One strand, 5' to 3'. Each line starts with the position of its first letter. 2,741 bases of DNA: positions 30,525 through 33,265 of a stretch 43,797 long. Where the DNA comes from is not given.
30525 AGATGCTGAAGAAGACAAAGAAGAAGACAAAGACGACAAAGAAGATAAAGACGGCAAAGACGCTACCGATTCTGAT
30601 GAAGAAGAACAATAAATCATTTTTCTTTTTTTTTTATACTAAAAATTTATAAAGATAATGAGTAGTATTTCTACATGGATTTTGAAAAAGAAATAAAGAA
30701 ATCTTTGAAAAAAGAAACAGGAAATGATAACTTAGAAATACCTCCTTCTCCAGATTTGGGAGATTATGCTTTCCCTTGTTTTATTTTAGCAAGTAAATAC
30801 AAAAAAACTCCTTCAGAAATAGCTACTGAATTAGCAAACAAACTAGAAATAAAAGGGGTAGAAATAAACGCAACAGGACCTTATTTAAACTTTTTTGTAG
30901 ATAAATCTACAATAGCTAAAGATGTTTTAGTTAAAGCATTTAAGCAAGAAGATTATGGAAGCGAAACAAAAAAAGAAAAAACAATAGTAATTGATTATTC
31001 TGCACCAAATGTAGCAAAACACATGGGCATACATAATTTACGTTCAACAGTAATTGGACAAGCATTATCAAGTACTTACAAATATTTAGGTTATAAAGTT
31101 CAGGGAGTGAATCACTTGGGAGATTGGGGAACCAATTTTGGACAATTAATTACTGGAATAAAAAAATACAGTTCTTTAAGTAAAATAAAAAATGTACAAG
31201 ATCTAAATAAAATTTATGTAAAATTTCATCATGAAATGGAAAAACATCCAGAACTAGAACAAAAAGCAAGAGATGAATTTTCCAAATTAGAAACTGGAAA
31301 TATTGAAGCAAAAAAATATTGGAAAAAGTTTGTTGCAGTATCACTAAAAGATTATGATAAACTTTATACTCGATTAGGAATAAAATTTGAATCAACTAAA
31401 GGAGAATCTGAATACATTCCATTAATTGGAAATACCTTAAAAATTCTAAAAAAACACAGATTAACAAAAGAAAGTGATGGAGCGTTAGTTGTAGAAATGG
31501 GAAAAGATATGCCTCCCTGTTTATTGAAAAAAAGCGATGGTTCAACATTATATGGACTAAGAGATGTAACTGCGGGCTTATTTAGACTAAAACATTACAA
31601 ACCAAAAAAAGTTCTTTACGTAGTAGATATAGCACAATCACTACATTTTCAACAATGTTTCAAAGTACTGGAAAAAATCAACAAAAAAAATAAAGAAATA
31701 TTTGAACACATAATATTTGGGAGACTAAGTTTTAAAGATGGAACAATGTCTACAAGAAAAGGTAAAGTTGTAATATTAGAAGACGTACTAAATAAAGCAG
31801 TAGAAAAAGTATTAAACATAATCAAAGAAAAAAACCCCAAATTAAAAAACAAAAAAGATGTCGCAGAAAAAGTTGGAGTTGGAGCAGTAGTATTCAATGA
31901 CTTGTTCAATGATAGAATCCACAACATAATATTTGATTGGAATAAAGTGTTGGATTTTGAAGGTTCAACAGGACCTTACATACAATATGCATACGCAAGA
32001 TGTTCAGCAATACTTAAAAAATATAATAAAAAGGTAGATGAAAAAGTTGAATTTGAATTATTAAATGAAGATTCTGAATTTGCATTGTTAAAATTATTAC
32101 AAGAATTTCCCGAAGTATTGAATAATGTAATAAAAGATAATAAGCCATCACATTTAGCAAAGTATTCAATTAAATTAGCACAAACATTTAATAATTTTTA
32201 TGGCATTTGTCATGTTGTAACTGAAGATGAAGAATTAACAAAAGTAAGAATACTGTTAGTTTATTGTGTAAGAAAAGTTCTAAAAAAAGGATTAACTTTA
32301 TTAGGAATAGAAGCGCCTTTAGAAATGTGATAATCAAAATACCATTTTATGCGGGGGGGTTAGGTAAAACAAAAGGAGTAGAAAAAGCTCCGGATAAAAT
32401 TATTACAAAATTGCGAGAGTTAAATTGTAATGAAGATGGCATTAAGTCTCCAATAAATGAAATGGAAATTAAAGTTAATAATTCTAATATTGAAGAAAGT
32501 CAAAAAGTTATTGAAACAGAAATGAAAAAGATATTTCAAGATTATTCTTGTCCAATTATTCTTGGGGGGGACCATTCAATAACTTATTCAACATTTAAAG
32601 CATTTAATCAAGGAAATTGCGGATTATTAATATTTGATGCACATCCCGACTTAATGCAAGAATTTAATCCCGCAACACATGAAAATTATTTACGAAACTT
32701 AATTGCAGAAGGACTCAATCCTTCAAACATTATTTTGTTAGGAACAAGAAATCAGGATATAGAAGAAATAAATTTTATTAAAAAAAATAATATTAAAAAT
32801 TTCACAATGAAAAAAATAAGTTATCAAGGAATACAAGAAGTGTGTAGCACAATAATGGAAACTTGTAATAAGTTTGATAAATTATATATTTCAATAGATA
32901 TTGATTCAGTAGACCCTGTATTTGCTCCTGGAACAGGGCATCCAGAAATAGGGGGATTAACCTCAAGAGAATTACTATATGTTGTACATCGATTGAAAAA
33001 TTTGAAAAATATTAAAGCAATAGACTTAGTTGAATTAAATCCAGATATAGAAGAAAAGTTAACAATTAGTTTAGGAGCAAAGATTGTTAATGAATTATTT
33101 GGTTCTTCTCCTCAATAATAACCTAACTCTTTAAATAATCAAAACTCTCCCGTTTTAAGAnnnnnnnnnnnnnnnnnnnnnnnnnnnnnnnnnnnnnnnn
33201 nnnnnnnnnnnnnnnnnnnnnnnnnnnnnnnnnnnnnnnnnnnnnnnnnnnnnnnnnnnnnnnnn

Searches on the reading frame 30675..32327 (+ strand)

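Call 13: search_protein_families(library=pfam, proteins=[window:30675-32327:+], max_evalue=0.00001)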
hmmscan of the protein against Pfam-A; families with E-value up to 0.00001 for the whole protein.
window:30675-32327:+ (551 aa): 3 families
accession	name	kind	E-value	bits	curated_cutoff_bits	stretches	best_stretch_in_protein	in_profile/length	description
PF00750.26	tRNA-synt_1d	-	3.7e-85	286.4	23.3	1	91-422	9-349/349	tRNA synthetases class I (R), catalytic domain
PF05746.21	DALR_1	-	6.5e-34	117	22.3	1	436-551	1-117/117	DALR anticodon binding domain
PF03485.21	Arg_tRNA_synt_N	-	4.1e-14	53.4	21.5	1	4-75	4-85/85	Arginyl tRNA synthetase N terminal domain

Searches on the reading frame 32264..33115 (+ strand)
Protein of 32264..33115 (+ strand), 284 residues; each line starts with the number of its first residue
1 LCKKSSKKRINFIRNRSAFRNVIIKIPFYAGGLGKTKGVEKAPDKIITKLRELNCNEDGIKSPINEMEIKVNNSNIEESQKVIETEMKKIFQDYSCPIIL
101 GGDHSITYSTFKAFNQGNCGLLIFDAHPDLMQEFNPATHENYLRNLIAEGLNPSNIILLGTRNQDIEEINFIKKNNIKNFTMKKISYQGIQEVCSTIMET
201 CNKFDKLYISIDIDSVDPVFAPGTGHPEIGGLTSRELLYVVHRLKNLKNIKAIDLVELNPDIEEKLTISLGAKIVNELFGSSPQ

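Call 13: search_protein_families(library=pfam, proteins=[window:32264-33115:+], max_evalue=0.00001)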
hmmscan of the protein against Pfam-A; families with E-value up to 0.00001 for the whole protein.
window:32264-33115:+ (284 aa): 1 family
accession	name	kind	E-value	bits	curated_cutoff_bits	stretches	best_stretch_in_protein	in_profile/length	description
PF00491.26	Arginase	-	1.7e-59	202.1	22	1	22-279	4-279/280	Arginase family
